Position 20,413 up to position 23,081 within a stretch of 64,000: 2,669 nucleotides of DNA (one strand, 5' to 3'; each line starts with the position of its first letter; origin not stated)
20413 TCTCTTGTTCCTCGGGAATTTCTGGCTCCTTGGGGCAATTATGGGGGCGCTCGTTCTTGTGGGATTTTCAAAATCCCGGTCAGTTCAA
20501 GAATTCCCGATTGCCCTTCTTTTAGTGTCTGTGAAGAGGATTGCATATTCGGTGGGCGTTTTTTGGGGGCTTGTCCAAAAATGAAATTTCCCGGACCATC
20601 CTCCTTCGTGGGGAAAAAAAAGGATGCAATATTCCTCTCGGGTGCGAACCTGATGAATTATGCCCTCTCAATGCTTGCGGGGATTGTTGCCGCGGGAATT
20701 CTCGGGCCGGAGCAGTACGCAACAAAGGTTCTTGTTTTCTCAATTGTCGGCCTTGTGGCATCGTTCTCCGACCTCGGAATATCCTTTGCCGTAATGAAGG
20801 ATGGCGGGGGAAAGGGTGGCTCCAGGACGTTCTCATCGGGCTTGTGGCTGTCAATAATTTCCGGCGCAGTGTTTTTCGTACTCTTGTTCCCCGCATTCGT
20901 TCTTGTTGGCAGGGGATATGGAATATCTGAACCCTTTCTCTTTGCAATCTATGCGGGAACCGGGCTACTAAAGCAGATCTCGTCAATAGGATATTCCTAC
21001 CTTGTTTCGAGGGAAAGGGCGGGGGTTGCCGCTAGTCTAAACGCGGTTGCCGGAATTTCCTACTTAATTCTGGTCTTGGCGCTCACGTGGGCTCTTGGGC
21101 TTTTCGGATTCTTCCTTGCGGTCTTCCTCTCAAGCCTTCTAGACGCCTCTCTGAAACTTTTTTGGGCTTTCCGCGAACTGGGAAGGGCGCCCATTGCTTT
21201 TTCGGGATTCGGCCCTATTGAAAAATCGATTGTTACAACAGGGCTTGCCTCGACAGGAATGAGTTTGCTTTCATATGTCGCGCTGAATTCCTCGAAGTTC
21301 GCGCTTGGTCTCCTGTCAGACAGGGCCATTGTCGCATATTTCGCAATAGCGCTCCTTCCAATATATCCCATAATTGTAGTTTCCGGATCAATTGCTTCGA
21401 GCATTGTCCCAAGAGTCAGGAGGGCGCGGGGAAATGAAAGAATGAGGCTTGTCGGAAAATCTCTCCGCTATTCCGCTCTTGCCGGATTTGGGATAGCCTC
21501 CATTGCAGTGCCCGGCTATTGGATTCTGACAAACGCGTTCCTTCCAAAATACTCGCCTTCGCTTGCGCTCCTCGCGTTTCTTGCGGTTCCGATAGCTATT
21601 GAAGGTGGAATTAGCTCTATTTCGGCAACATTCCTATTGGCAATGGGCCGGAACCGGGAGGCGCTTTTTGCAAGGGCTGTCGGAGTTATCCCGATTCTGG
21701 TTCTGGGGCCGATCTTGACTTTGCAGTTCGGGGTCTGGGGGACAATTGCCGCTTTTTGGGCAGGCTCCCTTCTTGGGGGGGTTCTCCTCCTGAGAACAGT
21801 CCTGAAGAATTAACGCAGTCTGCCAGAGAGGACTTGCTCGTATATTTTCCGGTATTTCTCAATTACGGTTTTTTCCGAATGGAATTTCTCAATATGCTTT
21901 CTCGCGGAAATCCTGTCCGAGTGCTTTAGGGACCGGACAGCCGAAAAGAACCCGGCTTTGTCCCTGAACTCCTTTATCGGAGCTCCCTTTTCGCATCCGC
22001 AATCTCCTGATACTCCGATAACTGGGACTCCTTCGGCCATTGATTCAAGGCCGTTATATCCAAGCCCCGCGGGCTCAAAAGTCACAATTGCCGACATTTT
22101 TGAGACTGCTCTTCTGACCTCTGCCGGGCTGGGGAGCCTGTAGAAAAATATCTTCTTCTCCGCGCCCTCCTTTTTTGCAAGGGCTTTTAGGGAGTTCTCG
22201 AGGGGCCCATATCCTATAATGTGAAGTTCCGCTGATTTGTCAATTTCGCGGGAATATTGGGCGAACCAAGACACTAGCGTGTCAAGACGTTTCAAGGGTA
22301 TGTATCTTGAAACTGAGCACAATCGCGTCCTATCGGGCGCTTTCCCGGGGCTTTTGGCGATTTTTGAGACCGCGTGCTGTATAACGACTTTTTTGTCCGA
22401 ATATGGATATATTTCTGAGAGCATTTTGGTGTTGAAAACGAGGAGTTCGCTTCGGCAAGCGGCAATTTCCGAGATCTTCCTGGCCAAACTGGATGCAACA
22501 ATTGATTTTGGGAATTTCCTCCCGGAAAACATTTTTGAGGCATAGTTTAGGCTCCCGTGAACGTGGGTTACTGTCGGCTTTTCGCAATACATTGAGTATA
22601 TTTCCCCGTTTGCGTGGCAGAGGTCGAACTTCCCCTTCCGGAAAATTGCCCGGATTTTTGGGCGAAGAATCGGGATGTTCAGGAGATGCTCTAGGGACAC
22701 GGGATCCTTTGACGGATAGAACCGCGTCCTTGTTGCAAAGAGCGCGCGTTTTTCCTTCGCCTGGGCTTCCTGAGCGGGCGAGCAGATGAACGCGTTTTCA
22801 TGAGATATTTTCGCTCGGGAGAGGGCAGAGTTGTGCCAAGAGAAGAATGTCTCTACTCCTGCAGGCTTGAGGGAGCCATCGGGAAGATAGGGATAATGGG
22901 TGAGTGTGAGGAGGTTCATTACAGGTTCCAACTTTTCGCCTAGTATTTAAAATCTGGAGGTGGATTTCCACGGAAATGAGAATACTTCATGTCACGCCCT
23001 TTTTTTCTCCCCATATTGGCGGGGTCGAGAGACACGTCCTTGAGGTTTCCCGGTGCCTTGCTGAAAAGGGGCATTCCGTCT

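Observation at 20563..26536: Duplicated flippase–GT4 cassette inside the glycosylation island, with a truncated aminotransferase at the junction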

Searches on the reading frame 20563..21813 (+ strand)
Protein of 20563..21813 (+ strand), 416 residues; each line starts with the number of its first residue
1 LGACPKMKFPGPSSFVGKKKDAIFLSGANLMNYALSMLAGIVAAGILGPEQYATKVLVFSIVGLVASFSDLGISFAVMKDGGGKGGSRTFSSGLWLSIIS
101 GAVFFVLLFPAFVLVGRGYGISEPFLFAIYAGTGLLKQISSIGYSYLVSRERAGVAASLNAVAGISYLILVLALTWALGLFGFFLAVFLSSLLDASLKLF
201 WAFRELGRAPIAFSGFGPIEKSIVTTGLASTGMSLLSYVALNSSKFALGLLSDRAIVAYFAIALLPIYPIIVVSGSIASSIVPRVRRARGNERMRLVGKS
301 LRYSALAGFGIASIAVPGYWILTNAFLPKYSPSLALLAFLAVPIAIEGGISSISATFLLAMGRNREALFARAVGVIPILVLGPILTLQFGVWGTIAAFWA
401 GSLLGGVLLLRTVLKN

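Call 11: search_protein_families(library=pfam, proteins=[window:20563-21813:+], max_evalue=0.01)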
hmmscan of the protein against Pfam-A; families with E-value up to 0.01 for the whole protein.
window:20563-21813:+ (416 aa): 2 families
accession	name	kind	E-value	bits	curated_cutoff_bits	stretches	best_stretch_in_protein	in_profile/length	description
PF01943.22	Polysacc_synt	-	2e-12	47.6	28.2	1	20-284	3-269/274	Polysaccharide biosynthesis protein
PF06814.19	GOST_TM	-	0.0056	16.8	25.2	1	85-190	62-160/246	GOST, seven transmembrane domain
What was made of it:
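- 20563..21813 (+): Flippase-1, a full-length Wzx-like MOP-superfamily transporter. The likely start is ATG 20581. It lies in the conserved backbone AglB-epimerase-GT2-flippase-GT4as. Pfam Polysacc_synt, E 2e-12 (call 11).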

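Call 38: search_protein_families(library=ncbifam, proteins=[window:20563-21813:+], max_evalue=0.001)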
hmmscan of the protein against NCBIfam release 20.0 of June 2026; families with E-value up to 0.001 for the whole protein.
window:20563-21813:+ (416 aa): 0 families

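Call 68: predict_structure(alignment_id=A3)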
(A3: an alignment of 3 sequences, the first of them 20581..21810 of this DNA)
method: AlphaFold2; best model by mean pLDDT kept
length: 410 residues; sequences in the alignment: 3
mean_pLDDT: 69.5   pTM: 0.69
mean pLDDT of the five models: 69.5, 47.0, 46.3, 46.0, 45.5
residues with pLDDT >= 90: 0; 70-90: 235; 50-70: 153; < 50: 22
segments of 3 or more residues with pLDDT < 50: 1-12, 61-63, 204-210
pLDDT, mean of each block of 10 residues (from residue 1): 28 58 71 76 66 57 57 64 71 66 60 63 71 78 77 82 87 84 85 81 47 60 61 57 60 68 69 71 79 77 73 77 73 69 69 75 76 76 75 79 76
secondary structure, 60 per line:
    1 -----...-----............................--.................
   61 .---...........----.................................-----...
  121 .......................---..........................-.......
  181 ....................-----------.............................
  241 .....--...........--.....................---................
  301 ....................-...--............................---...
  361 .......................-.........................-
elements in order: H14-41 H44-61 H65-75 H80-112 H118-143 H147-172 H174-200 H212-245 H248-258 H261-281 H285-320 H327-354 H358-383 H385-409

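Call 70: fold_search(model_id=the predicted structure, library=pdb)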
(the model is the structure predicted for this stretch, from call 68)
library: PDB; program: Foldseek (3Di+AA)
matches with E <= 10: 350; with E <= 0.001: 57
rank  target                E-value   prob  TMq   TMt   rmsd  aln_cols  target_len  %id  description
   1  6fhz                  1.9e-08  1.00  0.61  0.58   6.5       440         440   16  Inward-facing conformation of a multidrug resistance MATE family transporter of the MOP superfamily. (released 2019-05-08)
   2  3w4t                  2.2e-08  1.00  0.64  0.60   6.4       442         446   19  Crystal structure of MATE P26A mutant (released 2013-04-03)
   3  3vvs_A                2.2e-08  1.00  0.61  0.57   7.3       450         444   19  Crystal structure of MATE in complex with MaD3S (released 2013-04-03)
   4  4mlb_A                2.5e-08  1.00  0.62  0.57   6.8       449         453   17  Reverse polarity of binding pocket suggests different function of a MOP superfamily transporter from Pyrococcus furios (released 2013-09-25)
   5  3vvo                  2.6e-08  1.00  0.65  0.61   5.8       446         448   19  Crystal structure of MATE in the bent conformation (released 2013-04-03)
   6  4mlb_C                4.1e-08  1.00  0.64  0.59   6.5       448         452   18  Reverse polarity of binding pocket suggests different function of a MOP superfamily transporter from Pyrococcus furios (released 2013-09-25)
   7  4mlb_B                4.4e-08  1.00  0.62  0.57   6.8       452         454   17  Reverse polarity of binding pocket suggests different function of a MOP superfamily transporter from Pyrococcus furios (released 2013-09-25)
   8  3vvn                  5.2e-08  1.00  0.63  0.59   6.7       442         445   19  Crystal structure of MATE in the straight conformation (released 2013-04-03)
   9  3vvp_A                6.1e-08  1.00  0.61  0.60   7.0       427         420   20  Crystal structure of MATE in complex with Br-NRF (released 2013-04-03)
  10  6hfb_C                7.5e-08  1.00  0.64  0.60   6.3       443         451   19  Outward-facing conformation of a multidrug resistance MATE family transporter of the MOP superfamily. (released 2019-06-12)
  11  6gwh                  7.5e-08  1.00  0.64  0.61   6.4       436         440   18  Outward-facing conformation of a multidrug resistance MATE family transporter of the MOP superfamily. (released 2019-06-05)
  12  6hfb_B                9.2e-08  1.00  0.63  0.58   6.5       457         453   18  Outward-facing conformation of a multidrug resistance MATE family transporter of the MOP superfamily. (released 2019-06-12)
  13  3vvp_B                9.6e-08  1.00  0.58  0.58   7.2       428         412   19  Crystal structure of MATE in complex with Br-NRF (released 2013-04-03)
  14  3wbn_A                1.4e-07  1.00  0.66  0.62   6.2       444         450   19  Crystal structure of MATE in complex with MaL6 (released 2013-06-12)
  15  6hfb_D                1.5e-07  1.00  0.62  0.57   6.8       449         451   20  Outward-facing conformation of a multidrug resistance MATE family transporter of the MOP superfamily. (released 2019-06-12)
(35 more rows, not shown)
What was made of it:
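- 20563..21813 (+): The AF2 model (pLDDT 69.5, pTM 0.69) matches MATE, WzxE (TM 0.69) and MurJ over its full length (calls 68, 70).
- On MOP superfamily, Wzx/PST-type flippases (PF01943/PF13440): Its AF2 model aligns over its full length with MATE, WzxE (TM 0.69) and MurJ structures (calls 68, 70).
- Tried and rejected: The fold search was needed (call 70).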

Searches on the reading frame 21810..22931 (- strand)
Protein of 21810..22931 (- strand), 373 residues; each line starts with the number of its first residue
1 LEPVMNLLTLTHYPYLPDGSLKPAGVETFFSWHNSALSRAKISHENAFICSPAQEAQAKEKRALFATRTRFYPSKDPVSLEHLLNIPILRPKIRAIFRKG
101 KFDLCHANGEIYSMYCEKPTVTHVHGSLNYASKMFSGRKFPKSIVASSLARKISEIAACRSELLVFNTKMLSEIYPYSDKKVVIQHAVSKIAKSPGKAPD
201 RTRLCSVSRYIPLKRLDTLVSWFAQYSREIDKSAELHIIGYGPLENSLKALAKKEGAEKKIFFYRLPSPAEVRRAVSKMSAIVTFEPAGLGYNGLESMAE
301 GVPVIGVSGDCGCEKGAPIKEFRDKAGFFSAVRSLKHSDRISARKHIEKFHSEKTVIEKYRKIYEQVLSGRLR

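Call 11: search_protein_families(library=pfam, proteins=[window:21810-22931:-], max_evalue=0.01)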
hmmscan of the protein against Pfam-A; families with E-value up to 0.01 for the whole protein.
window:21810-22931:- (373 aa): 3 families
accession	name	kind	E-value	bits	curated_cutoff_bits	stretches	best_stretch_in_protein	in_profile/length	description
PF00534.26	Glycos_transf_1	-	3.3e-14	53.2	26.4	1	191-313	5-127/172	Glycosyl transferases group 1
PF13692.12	Glyco_trans_1_4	-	1.1e-08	35.9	27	1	203-312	3-110/142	Glycosyl transferases group 1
PF13439.12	Glyco_transf_4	-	3.2e-06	27.7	28.5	1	47-161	23-134/170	Glycosyltransferase Family 4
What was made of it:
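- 21810..22931 (-): Antisense GT4 glycosyltransferase. It is the conserved left flank of the variable region. Pfam Glycos_transf_1, E 3e-14 (call 11).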

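Call 38: search_protein_families(library=ncbifam, proteins=[window:21810-22931:-], max_evalue=0.001)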
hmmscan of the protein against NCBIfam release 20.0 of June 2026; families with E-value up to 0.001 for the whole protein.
window:21810-22931:- (373 aa): 6 families
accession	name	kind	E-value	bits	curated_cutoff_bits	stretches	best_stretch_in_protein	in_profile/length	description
TIGR03999.1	thiol_BshA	equivalog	9.7e-11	41.2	273.7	1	144-368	142-374/375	N-acetyl-alpha-D-glucosaminyl L-malate synthase BshA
NF047881.1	glyco_SdgB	exception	1.8e-08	33.5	800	1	200-306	320-424/496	serine-aspartate repeat adhesin O-glycosyltransferase SdgB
TIGR03088.1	stp2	hypoth_equivalog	5.2e-08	32.3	409.05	1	188-368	181-374/374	TIGR03088 family PEP-CTERM/XrtA system glycosyltransferase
NF047880.1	glyco_SdgA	exception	7.8e-06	24.7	800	1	199-312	313-424/488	serine-aspartate repeat adhesin O-glycosyltransferase SdgA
NF007396.0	PRK09922.1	equivalog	0.00017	20.6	385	1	214-313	197-293/361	lipopolysaccharide 1,6-galactosyltransferase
NF038255.1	exopoly_VpsD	equivalog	0.0006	18.8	300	0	201-368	203-380/381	VpsD family glycosyltransferase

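Call 71: find_encoding_contigs(protein=window:21810-22919:-, flank=6000, max_places=10)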
Protein window:21810-22919:- (369 aa): 4 contigs read that carry it; 3 places shown.
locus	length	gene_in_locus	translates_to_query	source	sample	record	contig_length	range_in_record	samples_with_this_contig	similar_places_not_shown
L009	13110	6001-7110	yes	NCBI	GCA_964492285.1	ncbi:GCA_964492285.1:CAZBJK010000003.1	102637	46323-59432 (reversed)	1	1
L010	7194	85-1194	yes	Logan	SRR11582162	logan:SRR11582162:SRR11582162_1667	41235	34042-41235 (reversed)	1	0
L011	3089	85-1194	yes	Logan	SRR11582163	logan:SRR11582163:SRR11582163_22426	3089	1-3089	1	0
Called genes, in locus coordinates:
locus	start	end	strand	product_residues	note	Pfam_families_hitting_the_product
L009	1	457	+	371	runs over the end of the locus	PF13439:Glyco_transf_4, PF00534:Glycos_transf_1, PF13692:Glyco_trans_1_4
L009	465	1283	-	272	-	PF00483:NTP_transferase, PF12804:NTP_transf_3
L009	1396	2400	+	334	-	PF01966:HD (weak)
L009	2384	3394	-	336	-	PF13439:Glyco_transf_4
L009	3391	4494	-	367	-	-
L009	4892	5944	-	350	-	PF13439:Glyco_transf_4, PF13579:Glyco_trans_4_4, PF00534:Glycos_transf_1 (weak)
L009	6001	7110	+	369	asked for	PF13439:Glyco_transf_4 (weak), PF00534:Glycos_transf_1, PF13692:Glyco_trans_1_4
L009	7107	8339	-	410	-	PF01943:Polysacc_synt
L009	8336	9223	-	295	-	PF00535:Glycos_transf_2, PF10111:Glyco_tranf_2_2 (faint), PF13641:Glyco_tranf_2_3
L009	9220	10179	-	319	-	PF01073:3Beta_HSD, PF01370:Epimerase, PF02719:Polysacc_synt_2, PF04321:RmlD_sub_bind, PF07993:NAD_binding_4 (faint), PF13460:NAD_binding_10 (weak), PF16363:GDP_Man_Dehyd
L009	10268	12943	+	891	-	PF02516:STT3, PF21436:STT3-PglB_core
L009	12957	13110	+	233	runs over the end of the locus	PF13641:Glyco_tranf_2_3 (weak), PF00535:Glycos_transf_2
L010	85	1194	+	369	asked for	PF13439:Glyco_transf_4 (weak), PF00534:Glycos_transf_1, PF13692:Glyco_trans_1_4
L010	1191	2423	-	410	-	PF01943:Polysacc_synt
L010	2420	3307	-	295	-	PF00535:Glycos_transf_2, PF10111:Glyco_tranf_2_2 (faint), PF13641:Glyco_tranf_2_3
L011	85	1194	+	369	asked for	PF13439:Glyco_transf_4 (weak), PF00534:Glycos_transf_1, PF13692:Glyco_trans_1_4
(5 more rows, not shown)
